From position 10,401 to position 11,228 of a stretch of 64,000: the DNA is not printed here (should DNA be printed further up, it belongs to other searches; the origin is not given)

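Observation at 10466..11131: Isolated, GC-enriched type IV pilin-like gene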

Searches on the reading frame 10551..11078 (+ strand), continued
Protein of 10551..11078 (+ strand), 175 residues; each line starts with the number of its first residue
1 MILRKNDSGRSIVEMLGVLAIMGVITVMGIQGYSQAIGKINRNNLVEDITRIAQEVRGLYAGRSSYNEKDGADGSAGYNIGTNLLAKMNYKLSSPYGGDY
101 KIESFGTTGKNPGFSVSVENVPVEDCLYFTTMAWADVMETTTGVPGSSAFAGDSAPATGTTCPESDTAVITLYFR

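Call 72: find_homologous_proteins(query=P0203, max_evalue=0.00001)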
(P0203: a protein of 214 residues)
Query P0203 (214 aa): 7981 proteins with E <= 0.00001 among 8000 candidates; the best 120 are listed.
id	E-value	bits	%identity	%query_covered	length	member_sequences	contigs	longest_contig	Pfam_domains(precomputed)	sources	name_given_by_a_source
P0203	4.6e-140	482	100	100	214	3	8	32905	PF05307.17,PF08805.17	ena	-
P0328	1.6e-87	311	68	100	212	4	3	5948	PF05307.17,PF08805.17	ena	-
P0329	2.5e-82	294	63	100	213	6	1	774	PF05307.17,PF08805.17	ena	-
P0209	2.6e-81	290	65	100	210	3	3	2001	PF05307.17,PF08805.17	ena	-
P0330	3.8e-80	286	65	100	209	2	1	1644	PF05307.17,PF08805.17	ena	-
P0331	3.4e-79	283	64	100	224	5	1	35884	PF05307.17,PF08805.17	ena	-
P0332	4.3e-79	283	69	92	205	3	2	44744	PF05307.17,PF08805.17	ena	-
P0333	4.4e-77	276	63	100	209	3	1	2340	PF05307.17,PF08805.17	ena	-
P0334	4.1e-76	273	64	96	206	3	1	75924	PF05307.17,PF08805.17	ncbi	-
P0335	4.8e-76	273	62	97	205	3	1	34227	PF05307.17,PF08805.17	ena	-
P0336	4.6e-75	270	62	100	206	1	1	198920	PF05307.17,PF08805.17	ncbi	-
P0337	5.9e-75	269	59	100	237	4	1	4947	PF05307.17,PF08805.17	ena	-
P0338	7.3e-75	269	64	96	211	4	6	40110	PF05307.17,PF08805.17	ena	-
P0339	1.2e-74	268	61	98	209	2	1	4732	PF05307.17,PF08805.17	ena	-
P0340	2.8e-74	267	61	99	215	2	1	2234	PF05307.17,PF08805.17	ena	-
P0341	2.4e-73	264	65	96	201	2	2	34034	PF05307.17,PF08805.17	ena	-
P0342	4.7e-73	263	61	97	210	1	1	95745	PF05307.17,PF08805.17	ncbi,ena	-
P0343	6.9e-73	263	61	97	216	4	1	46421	PF05307.17,PF08805.17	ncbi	-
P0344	8.2e-73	262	62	96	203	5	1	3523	PF05307.17,PF08805.17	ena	-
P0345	8.3e-73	262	61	97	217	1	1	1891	PF05307.17,PF08805.17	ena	-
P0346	2.6e-72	261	64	96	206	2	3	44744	PF05307.17,PF08805.17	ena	-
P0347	4.0e-72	260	61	96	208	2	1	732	PF05307.17,PF08805.17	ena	-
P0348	1.5e-71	258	63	92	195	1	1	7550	PF05307.17,PF08805.17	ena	-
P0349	4.2e-71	257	58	98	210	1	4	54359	PF05307.17,PF08805.17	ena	-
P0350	1.0e-70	256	61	96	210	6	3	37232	PF05307.17,PF08805.17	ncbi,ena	-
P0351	1.7e-70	255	65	97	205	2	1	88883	PF05307.17,PF08805.17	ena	-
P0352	2.4e-70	254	63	96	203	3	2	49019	PF05307.17,PF08805.17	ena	-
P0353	5.3e-69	250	63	92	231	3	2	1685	PF05307.17,PF08805.17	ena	-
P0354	5.5e-69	250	63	97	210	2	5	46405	PF05307.17,PF08805.17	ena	-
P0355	1.2e-68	249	60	98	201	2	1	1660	PF05307.17,PF08805.17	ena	-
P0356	1.3e-68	249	59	100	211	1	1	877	PF05307.17,PF08805.17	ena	-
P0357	4.0e-68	247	59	98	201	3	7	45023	PF05307.17,PF08805.17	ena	-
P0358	6.7e-68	246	60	96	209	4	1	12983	PF05307.17,PF08805.17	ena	-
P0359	1.4e-67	245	58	100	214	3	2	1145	PF05307.17,PF08805.17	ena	-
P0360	7.3e-67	243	63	86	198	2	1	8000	PF05307.17,PF08805.17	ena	-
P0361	7.9e-67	243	59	97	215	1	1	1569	PF05307.17,PF08805.17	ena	-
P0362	5.0e-66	240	56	100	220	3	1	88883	PF05307.17,PF08805.17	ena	-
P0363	2.1e-65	238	55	100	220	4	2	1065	PF08805.17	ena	-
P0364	2.5e-65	238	62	92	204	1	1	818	PF05307.17,PF08805.17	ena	-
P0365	2.6e-64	235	59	97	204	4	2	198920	PF05307.17,PF08805.17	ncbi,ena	-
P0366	5.5e-64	234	59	92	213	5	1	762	PF05307.17,PF08805.17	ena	-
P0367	5.9e-64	234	55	100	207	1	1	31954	PF05307.17,PF08805.17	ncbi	-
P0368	7.4e-62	227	55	100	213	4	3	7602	PF05307.17,PF08805.17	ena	-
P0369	1.0e-61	226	54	100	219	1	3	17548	PF05307.17,PF08805.17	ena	-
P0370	1.3e-61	226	56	100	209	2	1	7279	PF05307.17,PF08805.17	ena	-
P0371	4.4e-61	224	56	96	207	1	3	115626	PF05307.17,PF08805.17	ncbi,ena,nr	ncbi:MAG: hypothetical protein J6N49_06605 [Alphaproteobacteria bacterium]|nr:hypothetical protein [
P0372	5.0e-61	224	56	92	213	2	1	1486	PF05307.17,PF08805.17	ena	-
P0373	1.4e-60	223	58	94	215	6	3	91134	PF05307.17,PF08805.17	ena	-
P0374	3.1e-60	221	55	100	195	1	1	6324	PF05307.17,PF08805.17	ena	-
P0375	1.0e-59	220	56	92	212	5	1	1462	PF05307.17,PF08805.17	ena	-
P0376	1.5e-59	219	54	100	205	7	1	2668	PF05307.17,PF08805.17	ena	-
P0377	4.7e-59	218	50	99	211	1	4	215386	PF05307.17,PF08805.17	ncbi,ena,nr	ncbi:MAG: hypothetical protein J6N49_01990 [Alphaproteobacteria bacterium]|nr:hypothetical protein [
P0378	9.9e-59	216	52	99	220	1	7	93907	PF05307.17,PF08805.17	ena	-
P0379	1.0e-58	216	54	96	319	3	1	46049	PF05307.17,PF08805.17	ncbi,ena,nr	ncbi:MAG: hypothetical protein J6N49_05485 [Alphaproteobacteria bacterium]|nr:hypothetical protein [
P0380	1.7e-58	216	57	89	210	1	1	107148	PF05307.17,PF08805.17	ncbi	-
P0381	3.7e-58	215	53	88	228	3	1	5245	PF05307.17,PF08805.17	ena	-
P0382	3.8e-58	215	56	88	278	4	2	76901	PF05307.17,PF08805.17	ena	-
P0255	7.3e-58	214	53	96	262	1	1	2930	PF05307.17,PF08805.17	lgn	-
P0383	1.7e-57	212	57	94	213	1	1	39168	PF05307.17,PF08805.17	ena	-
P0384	2.2e-57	212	59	94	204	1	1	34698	PF05307.17,PF08805.17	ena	-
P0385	4.5e-57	211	51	99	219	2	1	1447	PF05307.17,PF08805.17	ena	-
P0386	6.9e-57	210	56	95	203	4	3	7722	PF05307.17,PF08805.17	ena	-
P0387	1.7e-56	209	50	99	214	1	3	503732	PF05307.17,PF08805.17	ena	-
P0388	1.2e-55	206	51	96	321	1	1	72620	PF05307.17,PF08805.17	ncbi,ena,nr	ncbi:MAG: hypothetical protein J6N49_04855 [Alphaproteobacteria bacterium]|nr:hypothetical protein [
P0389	7.9e-55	204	50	99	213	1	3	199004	PF05307.17,PF08805.17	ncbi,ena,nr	ncbi:MAG: hypothetical protein J6N49_01435 [Alphaproteobacteria bacterium]|nr:hypothetical protein [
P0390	1.1e-54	203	49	96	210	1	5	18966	PF05307.17,PF08805.17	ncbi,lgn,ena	-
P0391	1.2e-54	203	53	95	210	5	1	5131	PF05307.17,PF08805.17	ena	-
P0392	1.4e-54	203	50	100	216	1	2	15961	PF05307.17,PF08805.17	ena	-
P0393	1.5e-54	203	48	99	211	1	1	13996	PF05307.17,PF08805.17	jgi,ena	-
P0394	1.5e-54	203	49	99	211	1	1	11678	PF05307.17,PF08805.17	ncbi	ncbi:MAG: type 4 pilus major pilin [Alphaproteobacteria bacterium]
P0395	2.0e-54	202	57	94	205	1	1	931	PF05307.17,PF08805.17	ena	-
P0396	2.0e-54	202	48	99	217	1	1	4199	PF05307.17,PF08805.17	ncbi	ncbi:MAG: type 4 pilus major pilin [Alphaproteobacteria bacterium]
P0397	2.1e-54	202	50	99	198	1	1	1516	PF05307.17,PF08805.17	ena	-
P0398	2.4e-54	202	52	96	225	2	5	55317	PF05307.17,PF08805.17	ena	-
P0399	2.9e-54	202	54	88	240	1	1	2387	PF05307.17,PF05946.18,PF08805.17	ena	-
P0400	3.6e-54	202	57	94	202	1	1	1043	PF05307.17,PF08805.17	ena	-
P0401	3.8e-54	201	48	99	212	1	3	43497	PF05307.17,PF08805.17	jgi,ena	-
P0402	4.2e-54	201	56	93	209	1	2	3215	PF05307.17,PF08805.17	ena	-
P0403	4.7e-54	201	47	99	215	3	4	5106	PF05307.17,PF08805.17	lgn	-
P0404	8.6e-54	200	50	99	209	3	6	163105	PF05307.17,PF08805.17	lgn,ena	-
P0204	9.8e-54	200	50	99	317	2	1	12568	PF05307.17,PF08805.17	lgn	-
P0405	1.0e-53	200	51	99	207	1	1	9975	PF05307.17,PF08805.17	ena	-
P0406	1.1e-53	200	53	92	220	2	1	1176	PF05307.17,PF08805.17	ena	-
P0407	1.1e-53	200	53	88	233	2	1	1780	PF05307.17,PF08805.17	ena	-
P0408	2.4e-53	199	53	92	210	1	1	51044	PF05307.17,PF08805.17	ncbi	-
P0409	2.4e-53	199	54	93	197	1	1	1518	PF05307.17,PF08805.17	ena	-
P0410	2.4e-53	199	57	94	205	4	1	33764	PF05307.17,PF08805.17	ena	-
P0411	2.4e-53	199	69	63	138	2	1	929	PF05307.17,PF08805.17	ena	-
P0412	3.1e-53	198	51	91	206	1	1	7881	PF05307.17,PF08805.17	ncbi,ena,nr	ncbi:MAG: hypothetical protein IJ852_05915 [Alphaproteobacteria bacterium]|nr:hypothetical protein [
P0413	6.0e-53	198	53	93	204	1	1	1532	PF05307.17,PF08805.17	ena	-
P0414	8.1e-53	197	48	91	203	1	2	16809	PF05307.17,PF08805.17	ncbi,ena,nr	ncbi:MAG: hypothetical protein IJ852_03070 [Alphaproteobacteria bacterium]|nr:hypothetical protein [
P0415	1.1e-52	197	52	90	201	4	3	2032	PF05307.17,PF08805.17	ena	-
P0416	1.2e-52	197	56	94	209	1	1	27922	PF05307.17,PF08805.17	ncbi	-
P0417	1.6e-52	196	54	91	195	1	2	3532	PF05307.17,PF08805.17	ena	-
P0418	3.2e-52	195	49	96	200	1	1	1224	PF05307.17,PF08805.17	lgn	-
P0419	3.4e-52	195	52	93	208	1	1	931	PF05307.17,PF08805.17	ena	-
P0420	6.2e-52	194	49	96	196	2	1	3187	PF05307.17,PF08805.17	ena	-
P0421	7.1e-52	194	50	97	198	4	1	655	PF05307.17,PF08805.17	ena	-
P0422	7.3e-52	194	52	97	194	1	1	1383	PF05307.17,PF08805.17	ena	-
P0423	7.4e-52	194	54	88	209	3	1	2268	PF05307.17,PF08805.17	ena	-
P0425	9.1e-52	194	54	95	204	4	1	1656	PF05307.17,PF08805.17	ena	-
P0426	1.1e-51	194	50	99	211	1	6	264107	PF05307.17,PF08805.17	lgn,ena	-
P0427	1.7e-51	193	52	97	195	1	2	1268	PF05307.17,PF08805.17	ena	-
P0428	1.7e-51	193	57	89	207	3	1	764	PF05307.17,PF08805.17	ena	-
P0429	1.8e-51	193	54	93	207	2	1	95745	PF05307.17,PF08805.17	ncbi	-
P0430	2.5e-51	192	53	91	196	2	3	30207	PF05307.17,PF08805.17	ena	-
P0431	3.9e-51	192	48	100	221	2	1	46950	PF08805.17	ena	-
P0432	4.0e-51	192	49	91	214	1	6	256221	PF05307.17,PF08805.17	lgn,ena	-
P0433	4.3e-51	192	52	92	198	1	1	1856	PF05307.17,PF08805.17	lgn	-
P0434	4.5e-51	191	50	96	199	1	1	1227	PF05307.17,PF08805.17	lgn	-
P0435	7.7e-51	191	50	93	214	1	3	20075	PF05307.17,PF08805.17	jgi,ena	-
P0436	9.8e-51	190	54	100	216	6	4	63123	PF05307.17,PF08805.17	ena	-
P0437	1.4e-50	190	48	96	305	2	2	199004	PF05307.17,PF08805.17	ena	-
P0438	1.4e-50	190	56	76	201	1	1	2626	PF05307.17,PF08805.17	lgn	-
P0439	1.7e-50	190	49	97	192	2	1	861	PF05307.17,PF08805.17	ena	-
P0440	2.0e-50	189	55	91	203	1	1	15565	PF05307.17,PF08805.17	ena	-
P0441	2.5e-50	189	51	95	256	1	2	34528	PF05307.17,PF08805.17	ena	-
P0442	3.8e-50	188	48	96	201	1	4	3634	PF05307.17,PF08805.17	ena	-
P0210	4.4e-50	188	47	99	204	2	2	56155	PF05307.17,PF08805.17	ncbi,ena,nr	ncbi:MAG: hypothetical protein IJ852_02325 [Alphaproteobacteria bacterium]|nr:hypothetical protein [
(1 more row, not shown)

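Call 73: find_encoding_contigs(protein=P0336, flank=10000, max_places=2)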
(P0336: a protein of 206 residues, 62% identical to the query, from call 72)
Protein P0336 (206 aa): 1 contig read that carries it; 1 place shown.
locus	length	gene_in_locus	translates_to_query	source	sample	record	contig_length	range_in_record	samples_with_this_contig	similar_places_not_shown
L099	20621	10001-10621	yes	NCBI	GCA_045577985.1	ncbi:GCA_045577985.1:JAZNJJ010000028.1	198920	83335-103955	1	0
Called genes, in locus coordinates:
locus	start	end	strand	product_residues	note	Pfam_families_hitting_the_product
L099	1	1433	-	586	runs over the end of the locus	-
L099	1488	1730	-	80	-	PF00166:Cpn10 (weak)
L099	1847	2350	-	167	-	-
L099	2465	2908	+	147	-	-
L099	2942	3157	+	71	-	-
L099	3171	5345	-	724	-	PF17764:PriA_3primeBD, PF00270:DEAD, PF04851:ResIII, PF18319:Zn_ribbon_PriA, PF00271:Helicase_C (weak), PF18074:PriA_C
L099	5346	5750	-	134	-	PF03819:MazG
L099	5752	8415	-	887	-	PF01624:MutS_I, PF05188:MutS_II, PF05192:MutS_III, PF05190:MutS_IV, PF00488:MutS_V, PF27441:MutS_C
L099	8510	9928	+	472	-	PF00512:HisKA, PF02518:HATPase_c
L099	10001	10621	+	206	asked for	PF05307:Bundlin, PF08805:PilS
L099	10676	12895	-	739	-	PF00521:DNA_topoisoIV, PF03989:DNA_gyraseA_C (faint)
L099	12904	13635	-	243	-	PF11967:RecO_N, PF02565:RecO_C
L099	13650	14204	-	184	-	PF07017:PagP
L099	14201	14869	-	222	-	PF04367:DUF502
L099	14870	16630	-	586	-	PF01368:DHH, PF02272:DHHA1, PF17768:RecJ_OB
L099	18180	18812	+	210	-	PF08805:PilS, PF05307:Bundlin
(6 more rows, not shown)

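Call 79: find_encoding_contigs(protein=P0387, flank=10000, max_places=3)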
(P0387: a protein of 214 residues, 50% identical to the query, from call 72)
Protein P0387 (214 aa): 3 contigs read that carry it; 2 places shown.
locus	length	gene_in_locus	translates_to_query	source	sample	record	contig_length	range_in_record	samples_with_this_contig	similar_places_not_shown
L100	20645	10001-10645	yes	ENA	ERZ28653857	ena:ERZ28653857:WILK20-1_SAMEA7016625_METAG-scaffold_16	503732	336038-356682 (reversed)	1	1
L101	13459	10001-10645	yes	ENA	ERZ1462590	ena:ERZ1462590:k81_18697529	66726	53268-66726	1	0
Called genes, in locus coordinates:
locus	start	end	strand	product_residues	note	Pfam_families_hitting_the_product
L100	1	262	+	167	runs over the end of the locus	PF10688:Imp-YgjV (weak)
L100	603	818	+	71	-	PF13597:NRDD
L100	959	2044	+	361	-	PF01743:PolyA_pol, PF12627:PolyA_pol_RNAbd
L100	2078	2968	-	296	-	PF00483:NTP_transferase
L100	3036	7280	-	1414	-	PF05170:AsmA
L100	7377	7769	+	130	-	PF00383:dCMP_cyt_deam_1, PF08211:dCMP_cyt_deam_2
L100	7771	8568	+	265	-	PF01048:PNP_UDP_1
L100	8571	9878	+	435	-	PF02885:Glycos_trans_3N, PF00591:Glycos_transf_3, PF07831:PYNP_C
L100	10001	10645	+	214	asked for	PF05307:Bundlin, PF08805:PilS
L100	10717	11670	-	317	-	PF05359:DUF748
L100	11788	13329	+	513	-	PF00149:Metallophos, PF02872:5_nucleotid_C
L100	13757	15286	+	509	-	PF13238:AAA_18 (faint), PF13207:AAA_17 (faint), PF01202:SKI, PF06414:Zeta_toxin, PF13671:AAA_33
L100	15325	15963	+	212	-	PF00300:His_Phos_1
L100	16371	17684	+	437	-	-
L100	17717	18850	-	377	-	PF00226:DnaJ, PF01556:DnaJ_C, PF27659:CHP02642 (faint), PF00684:DnaJ_CXXCXGXG, PF27439:DnaJ_C_2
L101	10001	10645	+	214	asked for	PF05307:Bundlin, PF08805:PilS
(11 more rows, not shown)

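Call 81: find_related_loci(query=A2, collection=metagenome_contigs, flank=10000)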
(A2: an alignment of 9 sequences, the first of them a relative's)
Query A2 (214 aa) in metagenome_contigs; peptide patterns used: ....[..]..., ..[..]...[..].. (x = any residue, [..] = any of these).
600 stretches matched a pattern (row limit reached: there are more); 523 encode a relative of the query (tblastn E <= 1e-3); the best 80 are kept; 79 distinct loci.
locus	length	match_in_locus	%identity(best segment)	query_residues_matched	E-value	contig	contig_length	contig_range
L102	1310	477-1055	54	8-195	8e-65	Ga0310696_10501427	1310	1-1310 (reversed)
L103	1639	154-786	48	4-214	1e-62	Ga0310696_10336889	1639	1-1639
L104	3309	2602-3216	50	4-198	5e-57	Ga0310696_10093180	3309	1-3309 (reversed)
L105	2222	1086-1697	47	9-214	7e-52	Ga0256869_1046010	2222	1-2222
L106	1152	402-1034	46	9-213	4e-51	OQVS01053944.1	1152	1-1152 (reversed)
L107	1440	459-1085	44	6-214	3e-49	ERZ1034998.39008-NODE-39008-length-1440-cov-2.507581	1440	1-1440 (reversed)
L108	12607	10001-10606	47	9-197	1e-47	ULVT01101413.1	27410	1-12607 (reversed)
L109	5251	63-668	47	9-197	1e-47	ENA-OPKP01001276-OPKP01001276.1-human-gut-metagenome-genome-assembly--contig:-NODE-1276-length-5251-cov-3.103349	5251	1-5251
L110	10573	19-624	47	9-197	4e-47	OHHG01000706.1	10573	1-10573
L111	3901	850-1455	47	9-197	4e-47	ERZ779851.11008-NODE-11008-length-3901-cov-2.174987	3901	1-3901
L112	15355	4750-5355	47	9-197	4e-47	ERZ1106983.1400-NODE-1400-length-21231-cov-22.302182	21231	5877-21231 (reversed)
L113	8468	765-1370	47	9-197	4e-47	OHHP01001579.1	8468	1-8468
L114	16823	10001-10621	44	6-214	3e-47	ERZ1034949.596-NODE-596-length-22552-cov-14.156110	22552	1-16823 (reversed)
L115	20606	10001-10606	47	9-197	7e-46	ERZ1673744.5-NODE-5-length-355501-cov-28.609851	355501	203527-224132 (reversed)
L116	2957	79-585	50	10-178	8e-46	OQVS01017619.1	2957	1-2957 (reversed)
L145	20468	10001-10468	49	1-155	2e-41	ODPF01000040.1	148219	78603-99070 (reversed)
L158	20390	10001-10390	56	8-141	2e-40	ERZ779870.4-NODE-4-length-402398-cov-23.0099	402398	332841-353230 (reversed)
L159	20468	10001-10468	47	1-156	4e-40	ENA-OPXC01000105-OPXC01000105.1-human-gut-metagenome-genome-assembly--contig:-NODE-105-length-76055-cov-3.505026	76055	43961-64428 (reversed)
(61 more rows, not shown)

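Call 85: search_protein_families(library=pfam, proteins=[L158:342-1982:+, L158:2001-3275:+, L158:3232-4830:+, L158:4840-6510:+, L158:6522-7649:+, L158:7652-8227:+, L158:8297-8866:+, L158:9956-10552:+, L158:10690-11280:+, L158:11359-12321:+], max_evalue=0.01)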
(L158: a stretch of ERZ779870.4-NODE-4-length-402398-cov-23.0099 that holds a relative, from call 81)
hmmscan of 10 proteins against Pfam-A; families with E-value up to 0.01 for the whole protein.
L158:342-1982:+ (546 aa): 3 families
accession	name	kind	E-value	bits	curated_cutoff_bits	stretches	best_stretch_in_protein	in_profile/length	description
PF00263.26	Secretin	-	3.6e-16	59.6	27.5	1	355-533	1-168/169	Bacterial type II and III secretion system protein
PF07655.18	Secretin_N_2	-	0.00087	20.2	23.4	1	210-257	39-88/91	Secretin N-terminal domain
PF03958.22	Secretin_N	-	0.0049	17.5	28.2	0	241-280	15-61/69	Bacterial type II/III secretion system short domain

L158:2001-3275:+ (424 aa): 1 family
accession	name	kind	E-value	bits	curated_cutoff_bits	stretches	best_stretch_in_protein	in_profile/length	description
PF06864.17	PAP_PilO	-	3.7e-11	43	26.7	1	33-423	3-419/419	Pilin accessory protein (PilO)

L158:3232-4830:+ (532 aa): 1 family
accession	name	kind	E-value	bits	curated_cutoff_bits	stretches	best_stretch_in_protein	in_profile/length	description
PF24487.1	NDC80_loop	-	0.0014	18.7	27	1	325-420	110-205/233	Kinetochore protein NDC80 loop region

L158:4840-6510:+ (556 aa): 3 families
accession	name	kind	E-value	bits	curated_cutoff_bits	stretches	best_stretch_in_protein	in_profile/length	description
PF00437.27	T2SSE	-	2.5e-65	221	24.9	1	140-545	10-370/370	Type II/IV secretion system protein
PF25199.1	nSTAND_NTPase5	-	0.0038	17.5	34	1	292-326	45-79/145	Novel STAND NTPase 5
PF13173.12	AAA_14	-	0.0059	17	27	0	291-342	5-43/129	AAA domain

L158:6522-7649:+ (375 aa): 1 family
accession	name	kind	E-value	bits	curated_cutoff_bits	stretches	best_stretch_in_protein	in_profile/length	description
PF00482.28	T2SSF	-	5.7e-26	91.4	25.2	2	242-363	1-123/125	Type II secretion system (T2SS), protein F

L158:7652-8227:+ (191 aa): 2 families
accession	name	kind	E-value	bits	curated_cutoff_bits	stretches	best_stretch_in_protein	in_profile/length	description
PF05307.16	Bundlin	-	5.7e-07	30.3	22.3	1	41-143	5-106/151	Bundlin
PF08805.16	PilS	-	0.0008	19.9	22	1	49-136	8-92/138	PilS N terminal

L158:8297-8866:+ (189 aa): 2 families
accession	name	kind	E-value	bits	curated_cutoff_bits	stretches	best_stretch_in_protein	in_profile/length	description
PF08805.16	PilS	-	2.6e-19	70.1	22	1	44-181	4-132/138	PilS N terminal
PF05307.16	Bundlin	-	2.4e-13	51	22.3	1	41-180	6-138/151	Bundlin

L158:9956-10552:+ (198 aa): 2 families
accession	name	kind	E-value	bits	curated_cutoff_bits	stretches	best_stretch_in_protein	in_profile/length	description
PF08805.16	PilS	-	1.2e-19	71.1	22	1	53-191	4-133/138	PilS N terminal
PF05307.16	Bundlin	-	1.1e-13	52.1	22.3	1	50-190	6-139/151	Bundlin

L158:10690-11280:+ (196 aa): 2 families
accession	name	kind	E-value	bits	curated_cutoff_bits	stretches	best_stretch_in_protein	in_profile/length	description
PF08805.16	PilS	-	7.2e-13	49.2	22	1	50-188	9-132/138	PilS N terminal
PF05307.16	Bundlin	-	9.1e-12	45.9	22.3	1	46-182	10-134/151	Bundlin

L158:11359-12321:+ (320 aa): 4 families
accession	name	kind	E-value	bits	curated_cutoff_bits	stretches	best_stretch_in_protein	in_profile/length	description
PF00437.27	T2SSE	-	1.2e-28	100.3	24.9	1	90-239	120-261/370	Type II/IV secretion system protein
PF13401.12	AAA_22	-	0.0011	19.7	27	1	112-171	6-64/130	AAA domain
PF00931.28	NB-ARC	-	0.0029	17.3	23.5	1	102-253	10-167/248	NB-ARC domain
PF13191.12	AAA_16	-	0.0082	17.1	32.6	0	107-218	19-136/167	AAA ATPase domain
